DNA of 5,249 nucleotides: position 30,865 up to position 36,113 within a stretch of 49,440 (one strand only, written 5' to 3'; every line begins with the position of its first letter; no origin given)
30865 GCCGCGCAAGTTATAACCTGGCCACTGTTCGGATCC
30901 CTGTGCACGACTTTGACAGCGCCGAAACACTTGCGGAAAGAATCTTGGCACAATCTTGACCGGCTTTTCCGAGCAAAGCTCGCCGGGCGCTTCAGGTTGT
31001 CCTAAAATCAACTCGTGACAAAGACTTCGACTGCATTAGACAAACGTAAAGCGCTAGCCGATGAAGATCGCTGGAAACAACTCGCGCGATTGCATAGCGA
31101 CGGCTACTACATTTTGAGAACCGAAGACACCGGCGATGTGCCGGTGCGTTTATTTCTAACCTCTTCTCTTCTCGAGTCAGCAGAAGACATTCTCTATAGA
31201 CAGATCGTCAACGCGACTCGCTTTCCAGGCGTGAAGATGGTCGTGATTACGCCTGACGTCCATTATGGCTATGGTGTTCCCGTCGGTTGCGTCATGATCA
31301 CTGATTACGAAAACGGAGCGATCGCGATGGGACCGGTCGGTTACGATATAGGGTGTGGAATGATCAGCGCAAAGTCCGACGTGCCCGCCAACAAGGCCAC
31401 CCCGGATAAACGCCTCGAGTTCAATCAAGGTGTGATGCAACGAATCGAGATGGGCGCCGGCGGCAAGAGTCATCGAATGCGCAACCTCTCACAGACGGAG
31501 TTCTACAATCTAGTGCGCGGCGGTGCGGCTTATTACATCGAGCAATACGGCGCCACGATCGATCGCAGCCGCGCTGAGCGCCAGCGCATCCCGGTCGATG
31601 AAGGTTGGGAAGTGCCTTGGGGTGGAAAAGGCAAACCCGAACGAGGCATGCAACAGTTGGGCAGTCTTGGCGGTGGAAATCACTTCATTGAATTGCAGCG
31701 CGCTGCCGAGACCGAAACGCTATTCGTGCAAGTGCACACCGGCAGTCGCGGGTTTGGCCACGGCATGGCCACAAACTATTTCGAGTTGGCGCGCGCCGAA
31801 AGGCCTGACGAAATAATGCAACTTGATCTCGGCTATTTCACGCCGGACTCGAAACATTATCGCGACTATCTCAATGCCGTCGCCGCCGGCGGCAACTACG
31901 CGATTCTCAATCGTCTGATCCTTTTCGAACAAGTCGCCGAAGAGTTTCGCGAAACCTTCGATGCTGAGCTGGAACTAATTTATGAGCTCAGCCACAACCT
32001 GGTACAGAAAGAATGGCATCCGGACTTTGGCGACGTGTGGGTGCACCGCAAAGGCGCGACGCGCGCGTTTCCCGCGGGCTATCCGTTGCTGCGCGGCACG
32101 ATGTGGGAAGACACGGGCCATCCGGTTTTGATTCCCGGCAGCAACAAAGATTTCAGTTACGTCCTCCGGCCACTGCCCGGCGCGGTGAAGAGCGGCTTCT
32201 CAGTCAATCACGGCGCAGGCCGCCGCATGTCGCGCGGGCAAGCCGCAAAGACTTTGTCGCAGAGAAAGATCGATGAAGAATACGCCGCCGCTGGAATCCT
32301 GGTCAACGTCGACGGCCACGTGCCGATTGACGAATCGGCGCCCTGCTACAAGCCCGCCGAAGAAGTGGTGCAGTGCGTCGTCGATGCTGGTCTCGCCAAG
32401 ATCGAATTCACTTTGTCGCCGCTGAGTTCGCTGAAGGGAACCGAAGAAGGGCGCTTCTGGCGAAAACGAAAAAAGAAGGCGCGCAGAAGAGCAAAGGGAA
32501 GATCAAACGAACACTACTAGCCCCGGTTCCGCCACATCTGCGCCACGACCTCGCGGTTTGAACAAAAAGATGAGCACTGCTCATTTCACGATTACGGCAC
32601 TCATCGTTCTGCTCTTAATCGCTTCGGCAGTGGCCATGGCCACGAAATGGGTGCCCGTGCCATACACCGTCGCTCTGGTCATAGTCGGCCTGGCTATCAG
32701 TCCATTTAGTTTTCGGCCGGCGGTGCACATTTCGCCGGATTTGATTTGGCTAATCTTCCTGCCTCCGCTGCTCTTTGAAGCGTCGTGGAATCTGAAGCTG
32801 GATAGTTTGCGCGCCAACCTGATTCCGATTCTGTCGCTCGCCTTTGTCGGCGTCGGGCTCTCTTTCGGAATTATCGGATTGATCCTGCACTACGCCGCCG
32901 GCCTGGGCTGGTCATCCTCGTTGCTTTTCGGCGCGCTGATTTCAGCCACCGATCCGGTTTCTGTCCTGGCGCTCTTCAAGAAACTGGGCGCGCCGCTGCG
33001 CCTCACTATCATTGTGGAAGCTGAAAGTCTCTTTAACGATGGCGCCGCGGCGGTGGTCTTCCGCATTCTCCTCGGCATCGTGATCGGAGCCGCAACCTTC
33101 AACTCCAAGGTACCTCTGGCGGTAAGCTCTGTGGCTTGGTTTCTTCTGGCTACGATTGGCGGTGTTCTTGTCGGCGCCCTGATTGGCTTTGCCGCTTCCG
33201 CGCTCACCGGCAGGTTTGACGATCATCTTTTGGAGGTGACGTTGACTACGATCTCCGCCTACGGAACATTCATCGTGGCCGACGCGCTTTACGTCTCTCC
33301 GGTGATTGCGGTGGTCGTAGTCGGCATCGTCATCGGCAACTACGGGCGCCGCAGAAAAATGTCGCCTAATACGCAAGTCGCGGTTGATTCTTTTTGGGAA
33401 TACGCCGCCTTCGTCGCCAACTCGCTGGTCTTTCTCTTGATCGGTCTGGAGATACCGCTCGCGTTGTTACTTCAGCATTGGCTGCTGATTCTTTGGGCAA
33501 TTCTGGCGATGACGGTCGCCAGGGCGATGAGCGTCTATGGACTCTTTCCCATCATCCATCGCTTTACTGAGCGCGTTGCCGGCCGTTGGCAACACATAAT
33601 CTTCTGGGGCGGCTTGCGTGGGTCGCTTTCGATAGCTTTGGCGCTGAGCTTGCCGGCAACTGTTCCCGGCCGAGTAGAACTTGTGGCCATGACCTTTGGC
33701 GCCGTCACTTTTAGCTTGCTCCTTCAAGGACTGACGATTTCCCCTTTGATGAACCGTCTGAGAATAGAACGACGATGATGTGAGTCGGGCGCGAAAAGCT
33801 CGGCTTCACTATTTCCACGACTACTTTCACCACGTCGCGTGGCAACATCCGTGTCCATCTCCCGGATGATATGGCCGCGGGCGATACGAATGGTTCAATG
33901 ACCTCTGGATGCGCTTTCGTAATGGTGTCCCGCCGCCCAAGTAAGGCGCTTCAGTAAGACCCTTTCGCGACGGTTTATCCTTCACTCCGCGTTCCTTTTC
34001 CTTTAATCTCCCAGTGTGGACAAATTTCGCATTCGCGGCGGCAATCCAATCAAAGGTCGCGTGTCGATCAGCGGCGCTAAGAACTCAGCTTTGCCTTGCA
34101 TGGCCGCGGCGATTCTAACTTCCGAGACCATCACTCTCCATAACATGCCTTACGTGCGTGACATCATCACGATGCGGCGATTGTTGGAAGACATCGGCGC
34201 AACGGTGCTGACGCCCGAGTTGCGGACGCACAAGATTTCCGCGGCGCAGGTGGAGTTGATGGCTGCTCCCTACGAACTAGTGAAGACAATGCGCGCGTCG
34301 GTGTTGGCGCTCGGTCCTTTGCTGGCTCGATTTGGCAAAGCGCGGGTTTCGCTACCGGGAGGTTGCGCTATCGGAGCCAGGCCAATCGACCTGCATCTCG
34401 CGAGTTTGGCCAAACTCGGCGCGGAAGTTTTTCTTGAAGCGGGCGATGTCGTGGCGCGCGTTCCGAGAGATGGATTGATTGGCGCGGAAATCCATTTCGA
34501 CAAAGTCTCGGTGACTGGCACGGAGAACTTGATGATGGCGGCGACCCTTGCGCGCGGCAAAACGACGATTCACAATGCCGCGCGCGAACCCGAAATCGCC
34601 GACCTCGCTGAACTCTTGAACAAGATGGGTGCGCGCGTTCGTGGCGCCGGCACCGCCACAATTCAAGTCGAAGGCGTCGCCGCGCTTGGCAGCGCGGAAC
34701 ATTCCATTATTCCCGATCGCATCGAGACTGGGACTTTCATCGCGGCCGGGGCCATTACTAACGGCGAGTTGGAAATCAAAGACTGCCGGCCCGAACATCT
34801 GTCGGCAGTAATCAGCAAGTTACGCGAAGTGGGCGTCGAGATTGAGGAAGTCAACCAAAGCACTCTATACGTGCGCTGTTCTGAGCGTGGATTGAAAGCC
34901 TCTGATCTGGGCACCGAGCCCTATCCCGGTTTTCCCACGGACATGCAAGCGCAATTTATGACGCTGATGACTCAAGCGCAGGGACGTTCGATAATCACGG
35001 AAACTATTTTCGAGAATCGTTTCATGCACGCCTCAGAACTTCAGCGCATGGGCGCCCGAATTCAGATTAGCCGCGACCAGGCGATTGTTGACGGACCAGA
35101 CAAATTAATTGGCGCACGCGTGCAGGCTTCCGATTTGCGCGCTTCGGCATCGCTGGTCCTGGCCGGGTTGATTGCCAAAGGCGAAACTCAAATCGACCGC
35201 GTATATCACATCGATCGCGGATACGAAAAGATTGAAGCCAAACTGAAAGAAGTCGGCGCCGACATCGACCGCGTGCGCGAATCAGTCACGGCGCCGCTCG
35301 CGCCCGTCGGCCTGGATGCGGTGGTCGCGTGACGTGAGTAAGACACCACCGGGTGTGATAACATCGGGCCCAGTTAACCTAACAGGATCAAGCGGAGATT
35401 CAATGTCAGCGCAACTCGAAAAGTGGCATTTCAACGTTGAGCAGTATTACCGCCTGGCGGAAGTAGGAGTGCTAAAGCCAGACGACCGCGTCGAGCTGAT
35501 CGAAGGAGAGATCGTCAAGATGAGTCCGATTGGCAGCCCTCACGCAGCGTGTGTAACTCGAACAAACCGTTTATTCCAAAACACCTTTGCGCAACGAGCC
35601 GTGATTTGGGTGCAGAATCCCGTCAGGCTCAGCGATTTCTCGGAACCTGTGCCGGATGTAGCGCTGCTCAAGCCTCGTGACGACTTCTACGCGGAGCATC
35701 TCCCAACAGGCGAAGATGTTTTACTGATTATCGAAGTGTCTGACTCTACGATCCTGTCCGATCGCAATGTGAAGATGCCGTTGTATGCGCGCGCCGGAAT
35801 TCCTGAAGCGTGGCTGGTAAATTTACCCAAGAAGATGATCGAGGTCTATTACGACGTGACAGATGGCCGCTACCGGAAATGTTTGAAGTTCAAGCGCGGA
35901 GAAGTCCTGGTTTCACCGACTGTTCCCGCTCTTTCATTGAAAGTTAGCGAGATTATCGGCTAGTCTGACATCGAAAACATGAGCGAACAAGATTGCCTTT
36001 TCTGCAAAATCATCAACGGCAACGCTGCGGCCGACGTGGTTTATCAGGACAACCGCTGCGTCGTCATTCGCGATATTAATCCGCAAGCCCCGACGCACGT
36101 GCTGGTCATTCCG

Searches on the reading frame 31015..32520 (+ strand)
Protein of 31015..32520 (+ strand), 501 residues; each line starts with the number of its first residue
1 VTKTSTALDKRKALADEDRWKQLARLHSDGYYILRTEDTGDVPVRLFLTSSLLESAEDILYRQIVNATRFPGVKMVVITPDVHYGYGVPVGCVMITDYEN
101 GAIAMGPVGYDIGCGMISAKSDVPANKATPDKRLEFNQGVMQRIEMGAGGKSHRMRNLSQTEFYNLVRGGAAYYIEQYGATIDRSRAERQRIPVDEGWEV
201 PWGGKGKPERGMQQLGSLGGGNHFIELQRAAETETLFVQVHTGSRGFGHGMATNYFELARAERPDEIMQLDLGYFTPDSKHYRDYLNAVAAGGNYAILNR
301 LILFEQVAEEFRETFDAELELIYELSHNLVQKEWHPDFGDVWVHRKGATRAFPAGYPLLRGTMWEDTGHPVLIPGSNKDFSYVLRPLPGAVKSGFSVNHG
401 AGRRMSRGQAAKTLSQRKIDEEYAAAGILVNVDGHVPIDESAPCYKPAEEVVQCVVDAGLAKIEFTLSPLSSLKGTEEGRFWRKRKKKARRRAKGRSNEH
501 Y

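Call 51: search_protein_families(library=pfam, proteins=[window:31015-32520:+], max_evalue=0.001)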
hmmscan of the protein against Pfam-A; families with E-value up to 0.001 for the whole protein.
window:31015-32520:+ (501 aa): 1 family
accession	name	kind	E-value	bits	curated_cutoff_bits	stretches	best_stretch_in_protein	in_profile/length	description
PF01139.22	RtcB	-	8.1e-96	322.3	27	1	63-475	1-426/426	tRNA-splicing ligase RtcB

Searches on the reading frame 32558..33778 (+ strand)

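Call 51: search_protein_families(library=pfam, proteins=[window:32558-33778:+], max_evalue=0.001)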
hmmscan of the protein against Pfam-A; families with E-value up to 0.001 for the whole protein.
window:32558-33778:+ (406 aa): 1 family
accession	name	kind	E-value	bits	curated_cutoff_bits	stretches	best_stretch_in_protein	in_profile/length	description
PF00999.27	Na_H_Exchanger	-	6.9e-72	242.8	26.2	1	19-399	4-374/375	Sodium/hydrogen exchanger, transmembrane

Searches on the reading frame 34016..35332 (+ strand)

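Call 51: search_protein_families(library=pfam, proteins=[window:34016-35332:+], max_evalue=0.001)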
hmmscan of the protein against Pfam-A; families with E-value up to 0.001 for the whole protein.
window:34016-35332:+ (438 aa): 1 family
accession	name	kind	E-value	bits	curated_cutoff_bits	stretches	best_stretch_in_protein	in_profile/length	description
PF00275.25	EPSP_synthase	-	6.1e-111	371.5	22.8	1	7-410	2-417/417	EPSP synthase (3-phosphoshikimate 1-carboxyvinyltransferase)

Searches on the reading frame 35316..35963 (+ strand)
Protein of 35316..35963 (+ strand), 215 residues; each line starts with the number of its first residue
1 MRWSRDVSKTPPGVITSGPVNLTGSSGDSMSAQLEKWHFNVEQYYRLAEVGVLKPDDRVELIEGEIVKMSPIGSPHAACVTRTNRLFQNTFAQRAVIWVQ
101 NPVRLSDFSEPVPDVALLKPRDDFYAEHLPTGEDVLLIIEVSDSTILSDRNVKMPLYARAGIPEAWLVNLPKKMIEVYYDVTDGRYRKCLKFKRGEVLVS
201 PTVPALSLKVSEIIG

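Call 51: search_protein_families(library=pfam, proteins=[window:35316-35963:+], max_evalue=0.001)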
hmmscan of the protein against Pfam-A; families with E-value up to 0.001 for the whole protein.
window:35316-35963:+ (215 aa): 1 family
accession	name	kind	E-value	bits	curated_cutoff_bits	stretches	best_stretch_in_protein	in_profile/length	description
PF05685.18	Uma2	-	5e-33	114.4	27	1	41-210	1-171/172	Putative restriction endonuclease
